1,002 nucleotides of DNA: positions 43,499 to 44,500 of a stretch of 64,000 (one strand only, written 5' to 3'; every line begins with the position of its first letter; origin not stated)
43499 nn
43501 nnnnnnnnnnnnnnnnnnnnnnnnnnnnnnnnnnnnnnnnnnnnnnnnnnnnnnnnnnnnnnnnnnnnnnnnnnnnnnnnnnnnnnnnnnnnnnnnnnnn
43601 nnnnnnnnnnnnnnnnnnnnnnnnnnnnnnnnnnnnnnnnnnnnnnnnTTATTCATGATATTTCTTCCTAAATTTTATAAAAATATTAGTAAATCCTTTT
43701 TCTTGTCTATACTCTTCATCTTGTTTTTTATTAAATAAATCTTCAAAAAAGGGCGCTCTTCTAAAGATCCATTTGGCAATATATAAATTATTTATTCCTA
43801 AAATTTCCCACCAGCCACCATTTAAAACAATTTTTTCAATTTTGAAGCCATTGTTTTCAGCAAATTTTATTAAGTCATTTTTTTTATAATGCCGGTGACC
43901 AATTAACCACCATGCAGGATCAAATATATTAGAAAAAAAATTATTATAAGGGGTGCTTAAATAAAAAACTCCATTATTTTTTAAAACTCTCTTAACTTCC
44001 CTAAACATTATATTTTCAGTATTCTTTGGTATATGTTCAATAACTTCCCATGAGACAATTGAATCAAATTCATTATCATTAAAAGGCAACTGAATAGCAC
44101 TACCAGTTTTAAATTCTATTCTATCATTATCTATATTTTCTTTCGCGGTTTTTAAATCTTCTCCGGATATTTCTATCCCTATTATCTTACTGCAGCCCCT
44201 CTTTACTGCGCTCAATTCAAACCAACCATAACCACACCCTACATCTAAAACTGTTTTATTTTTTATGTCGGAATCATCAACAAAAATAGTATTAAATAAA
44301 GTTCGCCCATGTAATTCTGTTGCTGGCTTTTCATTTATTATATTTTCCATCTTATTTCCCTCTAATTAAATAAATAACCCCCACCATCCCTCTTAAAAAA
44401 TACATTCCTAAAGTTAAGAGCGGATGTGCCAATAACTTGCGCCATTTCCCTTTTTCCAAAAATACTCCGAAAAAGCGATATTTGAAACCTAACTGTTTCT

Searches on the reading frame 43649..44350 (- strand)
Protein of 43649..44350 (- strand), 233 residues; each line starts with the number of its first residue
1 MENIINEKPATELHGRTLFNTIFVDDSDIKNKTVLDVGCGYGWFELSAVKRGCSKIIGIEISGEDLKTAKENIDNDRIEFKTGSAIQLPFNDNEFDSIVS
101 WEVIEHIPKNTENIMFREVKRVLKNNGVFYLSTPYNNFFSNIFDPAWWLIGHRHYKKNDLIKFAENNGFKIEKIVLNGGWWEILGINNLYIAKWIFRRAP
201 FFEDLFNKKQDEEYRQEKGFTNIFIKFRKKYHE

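Call 7: search_protein_families(library=pfam, proteins=[window:43649-44350:-], max_evalue=0.01)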
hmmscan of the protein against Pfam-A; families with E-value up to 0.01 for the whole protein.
window:43649-44350:- (233 aa): 16 families
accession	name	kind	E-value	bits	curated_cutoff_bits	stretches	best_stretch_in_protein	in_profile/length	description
PF08241.18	Methyltransf_11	-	3.7e-21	76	21.2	1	35-131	1-95/95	Methyltransferase domain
PF13649.12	Methyltransf_25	-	5.7e-20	72.2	27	1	34-127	1-97/97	Methyltransferase domain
PF13847.12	Methyltransf_31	-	8.9e-19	68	27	1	30-135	3-113/145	Methyltransferase domain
PF13489.12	Methyltransf_23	-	2.7e-16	60.2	27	1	28-172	20-162/164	Methyltransferase domain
PF02353.26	CMAS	-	1.9e-14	54.1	27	1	32-133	64-166/273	Mycolic acid cyclopropane synthetase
PF08242.18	Methyltransf_12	-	1.8e-10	41.9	30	1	35-129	1-98/98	Methyltransferase domain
PF01209.24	Ubie_methyltran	-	5e-09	36.3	20.1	1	28-131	45-151/233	ubiE/COQ5 methyltransferase family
PF06325.19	PrmA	-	1.4e-08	35.1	22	1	23-132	154-259/296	Ribosomal protein L11 methyltransferase (PrmA)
PF08003.17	Methyltransf_9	-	5.7e-07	29.2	23.8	1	27-133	112-219/315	Protein of unknown function (DUF1698)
PF05175.20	MTS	-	1.2e-06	28.7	23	1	30-131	31-138/170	Methyltransferase small domain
PF03602.21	Cons_hypoth95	-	5.9e-06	26.5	24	1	9-79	23-90/182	Conserved hypothetical protein 95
PF02390.23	Methyltransf_4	-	1.1e-05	25.4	24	1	31-78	2-50/173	Putative methyltransferase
PF12847.13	Methyltransf_18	-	0.00067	20.1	27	1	30-99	14-87/151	Methyltransferase domain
PF03141.22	Methyltransf_29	-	0.0021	17.2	23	1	26-134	113-220/506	Putative S-adenosyl-L-methionine-dependent methyltransferase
PF01728.25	FtsJ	-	0.0031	17.9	24.1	1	30-85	21-75/181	FtsJ-like methyltransferase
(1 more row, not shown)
